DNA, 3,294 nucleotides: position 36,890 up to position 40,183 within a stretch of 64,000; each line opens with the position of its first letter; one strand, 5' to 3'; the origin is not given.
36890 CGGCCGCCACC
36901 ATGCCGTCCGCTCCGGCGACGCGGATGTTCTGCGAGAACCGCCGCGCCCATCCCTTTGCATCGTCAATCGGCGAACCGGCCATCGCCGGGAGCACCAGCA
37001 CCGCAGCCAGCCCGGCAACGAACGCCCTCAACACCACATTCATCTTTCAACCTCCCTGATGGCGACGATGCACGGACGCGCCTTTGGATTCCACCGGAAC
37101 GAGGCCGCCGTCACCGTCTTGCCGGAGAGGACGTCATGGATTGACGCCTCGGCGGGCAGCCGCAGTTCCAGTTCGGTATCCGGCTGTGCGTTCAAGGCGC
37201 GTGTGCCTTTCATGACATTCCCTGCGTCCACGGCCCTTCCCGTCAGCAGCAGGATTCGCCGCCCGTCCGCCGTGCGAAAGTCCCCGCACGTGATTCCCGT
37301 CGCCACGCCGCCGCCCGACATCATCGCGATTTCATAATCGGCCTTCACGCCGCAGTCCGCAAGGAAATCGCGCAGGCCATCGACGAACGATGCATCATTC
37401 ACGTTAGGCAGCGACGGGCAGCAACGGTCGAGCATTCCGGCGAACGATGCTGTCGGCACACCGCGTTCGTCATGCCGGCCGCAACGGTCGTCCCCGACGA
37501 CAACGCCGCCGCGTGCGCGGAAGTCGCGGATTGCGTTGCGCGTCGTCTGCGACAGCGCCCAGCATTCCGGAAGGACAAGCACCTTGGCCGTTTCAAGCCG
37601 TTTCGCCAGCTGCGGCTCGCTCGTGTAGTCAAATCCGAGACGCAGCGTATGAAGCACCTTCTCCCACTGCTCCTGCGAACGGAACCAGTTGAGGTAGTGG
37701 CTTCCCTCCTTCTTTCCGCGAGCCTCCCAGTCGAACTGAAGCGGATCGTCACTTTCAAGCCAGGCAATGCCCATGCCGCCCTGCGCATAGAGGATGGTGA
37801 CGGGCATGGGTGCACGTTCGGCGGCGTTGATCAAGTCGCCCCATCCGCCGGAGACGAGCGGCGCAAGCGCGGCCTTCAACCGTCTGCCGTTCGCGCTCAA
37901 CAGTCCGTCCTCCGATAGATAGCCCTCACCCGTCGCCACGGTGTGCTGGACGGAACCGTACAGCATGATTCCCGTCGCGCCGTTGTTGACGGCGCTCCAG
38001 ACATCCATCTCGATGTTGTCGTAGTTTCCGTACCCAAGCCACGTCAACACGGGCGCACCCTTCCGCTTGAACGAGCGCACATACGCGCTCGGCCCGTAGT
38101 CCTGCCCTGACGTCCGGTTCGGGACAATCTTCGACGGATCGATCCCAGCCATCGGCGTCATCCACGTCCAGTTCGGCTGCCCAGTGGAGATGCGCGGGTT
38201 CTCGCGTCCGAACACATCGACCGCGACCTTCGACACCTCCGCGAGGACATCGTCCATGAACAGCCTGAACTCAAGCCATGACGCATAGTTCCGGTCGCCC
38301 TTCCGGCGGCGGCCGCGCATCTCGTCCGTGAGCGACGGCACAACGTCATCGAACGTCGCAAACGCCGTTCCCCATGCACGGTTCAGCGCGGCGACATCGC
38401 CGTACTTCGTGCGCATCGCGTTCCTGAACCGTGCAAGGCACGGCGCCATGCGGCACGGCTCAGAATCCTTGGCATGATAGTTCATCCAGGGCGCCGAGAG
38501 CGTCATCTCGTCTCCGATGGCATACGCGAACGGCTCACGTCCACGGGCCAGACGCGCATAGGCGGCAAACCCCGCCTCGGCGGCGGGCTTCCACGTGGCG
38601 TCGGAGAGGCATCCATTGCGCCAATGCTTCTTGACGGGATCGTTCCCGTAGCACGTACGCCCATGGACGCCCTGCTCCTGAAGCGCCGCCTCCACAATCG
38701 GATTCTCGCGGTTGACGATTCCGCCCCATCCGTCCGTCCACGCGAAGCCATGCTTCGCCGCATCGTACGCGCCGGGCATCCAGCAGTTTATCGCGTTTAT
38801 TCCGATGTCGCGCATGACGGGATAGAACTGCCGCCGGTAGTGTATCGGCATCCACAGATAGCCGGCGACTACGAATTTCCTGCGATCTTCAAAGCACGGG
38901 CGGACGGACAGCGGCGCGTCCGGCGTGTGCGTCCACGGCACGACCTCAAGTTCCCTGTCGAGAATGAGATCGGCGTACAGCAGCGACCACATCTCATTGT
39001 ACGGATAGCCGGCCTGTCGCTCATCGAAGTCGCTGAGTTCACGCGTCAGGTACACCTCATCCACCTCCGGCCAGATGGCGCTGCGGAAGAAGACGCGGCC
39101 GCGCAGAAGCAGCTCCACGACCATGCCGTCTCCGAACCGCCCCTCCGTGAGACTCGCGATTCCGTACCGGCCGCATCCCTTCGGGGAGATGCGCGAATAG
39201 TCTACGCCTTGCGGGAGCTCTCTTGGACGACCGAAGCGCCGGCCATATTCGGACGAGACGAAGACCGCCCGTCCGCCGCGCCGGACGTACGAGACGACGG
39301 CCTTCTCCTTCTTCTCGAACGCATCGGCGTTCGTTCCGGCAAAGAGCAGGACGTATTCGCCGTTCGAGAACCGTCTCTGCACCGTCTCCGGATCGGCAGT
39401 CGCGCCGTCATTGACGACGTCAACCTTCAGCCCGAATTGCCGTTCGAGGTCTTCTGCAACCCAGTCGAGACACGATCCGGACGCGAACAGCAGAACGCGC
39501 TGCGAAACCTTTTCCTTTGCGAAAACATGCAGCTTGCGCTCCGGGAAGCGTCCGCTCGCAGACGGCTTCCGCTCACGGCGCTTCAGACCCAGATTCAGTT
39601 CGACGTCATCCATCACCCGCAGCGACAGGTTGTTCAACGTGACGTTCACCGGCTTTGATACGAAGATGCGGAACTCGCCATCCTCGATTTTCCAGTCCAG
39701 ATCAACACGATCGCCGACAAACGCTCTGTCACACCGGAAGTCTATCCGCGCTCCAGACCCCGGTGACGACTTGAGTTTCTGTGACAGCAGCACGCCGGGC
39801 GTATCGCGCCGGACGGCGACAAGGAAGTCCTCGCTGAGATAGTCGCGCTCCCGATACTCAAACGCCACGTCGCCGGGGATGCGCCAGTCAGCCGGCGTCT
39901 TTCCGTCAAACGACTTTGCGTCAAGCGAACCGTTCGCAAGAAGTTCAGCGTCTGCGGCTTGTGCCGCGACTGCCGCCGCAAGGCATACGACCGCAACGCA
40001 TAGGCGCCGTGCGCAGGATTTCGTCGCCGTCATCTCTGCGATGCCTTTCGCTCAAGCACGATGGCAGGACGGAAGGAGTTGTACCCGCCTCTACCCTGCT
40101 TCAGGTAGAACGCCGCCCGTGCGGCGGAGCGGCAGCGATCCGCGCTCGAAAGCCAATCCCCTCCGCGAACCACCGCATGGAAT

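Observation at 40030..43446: Operon of a secreted S/T-rich protein plus tandem FGE/SUMF1-domain paralogues kept similar by gene-conversion-like identical DNA tracts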

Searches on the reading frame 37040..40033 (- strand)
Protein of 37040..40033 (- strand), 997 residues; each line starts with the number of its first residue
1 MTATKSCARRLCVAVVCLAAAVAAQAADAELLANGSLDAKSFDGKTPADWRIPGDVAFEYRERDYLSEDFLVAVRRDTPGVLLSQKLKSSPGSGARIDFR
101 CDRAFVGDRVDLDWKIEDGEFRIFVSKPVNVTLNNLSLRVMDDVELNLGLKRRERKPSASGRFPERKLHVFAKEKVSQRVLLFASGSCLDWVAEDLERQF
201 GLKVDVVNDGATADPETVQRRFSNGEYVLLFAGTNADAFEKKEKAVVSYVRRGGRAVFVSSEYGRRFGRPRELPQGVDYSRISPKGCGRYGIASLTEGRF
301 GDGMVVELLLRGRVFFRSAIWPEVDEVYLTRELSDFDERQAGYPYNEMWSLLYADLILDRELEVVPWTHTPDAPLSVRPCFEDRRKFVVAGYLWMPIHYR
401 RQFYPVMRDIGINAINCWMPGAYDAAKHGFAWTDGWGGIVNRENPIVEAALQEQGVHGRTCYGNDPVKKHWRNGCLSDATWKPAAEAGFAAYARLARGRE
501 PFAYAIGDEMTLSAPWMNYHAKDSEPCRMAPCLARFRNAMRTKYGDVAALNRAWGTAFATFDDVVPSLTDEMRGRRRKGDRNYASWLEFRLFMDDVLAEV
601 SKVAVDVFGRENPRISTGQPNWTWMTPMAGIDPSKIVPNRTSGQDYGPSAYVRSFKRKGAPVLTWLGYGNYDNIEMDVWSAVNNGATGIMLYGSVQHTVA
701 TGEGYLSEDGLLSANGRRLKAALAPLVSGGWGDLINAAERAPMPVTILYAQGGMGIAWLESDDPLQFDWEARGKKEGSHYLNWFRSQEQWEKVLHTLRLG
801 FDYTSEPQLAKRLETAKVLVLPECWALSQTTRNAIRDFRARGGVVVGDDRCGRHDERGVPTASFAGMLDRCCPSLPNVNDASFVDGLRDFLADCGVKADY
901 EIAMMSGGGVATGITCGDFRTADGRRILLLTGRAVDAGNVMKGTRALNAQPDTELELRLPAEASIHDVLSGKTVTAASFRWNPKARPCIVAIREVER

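Call 4: search_protein_families(library=pfam, proteins=[window:37040-40033:-], max_evalue=0.01)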
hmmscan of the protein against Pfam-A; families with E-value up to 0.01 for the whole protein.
window:37040-40033:- (997 aa): 1 family
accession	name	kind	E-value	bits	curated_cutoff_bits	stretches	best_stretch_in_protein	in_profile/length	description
PF02449.21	Glyco_hydro_42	-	3.8e-06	26.9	21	1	522-618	141-234/376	Beta-galactosidase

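Call 5: search_protein_families(library=ncbifam, proteins=[window:37040-40033:-], max_evalue=0.01)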
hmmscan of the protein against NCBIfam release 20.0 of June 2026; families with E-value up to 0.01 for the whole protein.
window:37040-40033:- (997 aa): 0 families

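Call 54: search_solved_structures(query=window:37043-40033:-, max_evalue=0.01)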
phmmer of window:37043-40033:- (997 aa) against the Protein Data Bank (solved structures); distinct sequences matched with E-value up to 0.01: 3.
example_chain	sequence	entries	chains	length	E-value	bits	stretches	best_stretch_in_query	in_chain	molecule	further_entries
3tts_A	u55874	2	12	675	0.00047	21.2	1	526-615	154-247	Beta-galactosidase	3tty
1kwg_A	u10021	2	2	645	0.008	17.2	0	519-560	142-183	BETA-GALACTOSIDASE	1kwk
9ta3_A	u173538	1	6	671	0.0097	16.9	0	525-615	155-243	Beta-galactosidase LacZ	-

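Call 61: find_encoding_contigs(protein=window:37040-40033:-, flank=10000, max_places=8)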
Protein window:37040-40033:- (997 aa): 2 contigs read that carry it; 2 places shown.
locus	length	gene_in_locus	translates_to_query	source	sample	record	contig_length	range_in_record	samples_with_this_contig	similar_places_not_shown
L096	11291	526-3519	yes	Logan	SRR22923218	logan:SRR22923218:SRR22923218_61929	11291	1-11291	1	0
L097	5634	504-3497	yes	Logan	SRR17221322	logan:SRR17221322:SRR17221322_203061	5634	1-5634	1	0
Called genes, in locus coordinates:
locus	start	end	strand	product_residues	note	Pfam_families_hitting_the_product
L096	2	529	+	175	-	?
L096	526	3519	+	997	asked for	PF02449:Glyco_hydro_42 (weak)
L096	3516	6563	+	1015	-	-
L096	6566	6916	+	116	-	-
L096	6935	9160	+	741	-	PF02838:Glyco_hydro_20b, PF00728:Glyco_hydro_20, PF13472:Lipase_GDSL_2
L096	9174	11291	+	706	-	?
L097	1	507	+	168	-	?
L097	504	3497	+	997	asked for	PF02449:Glyco_hydro_42 (weak)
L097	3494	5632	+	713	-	?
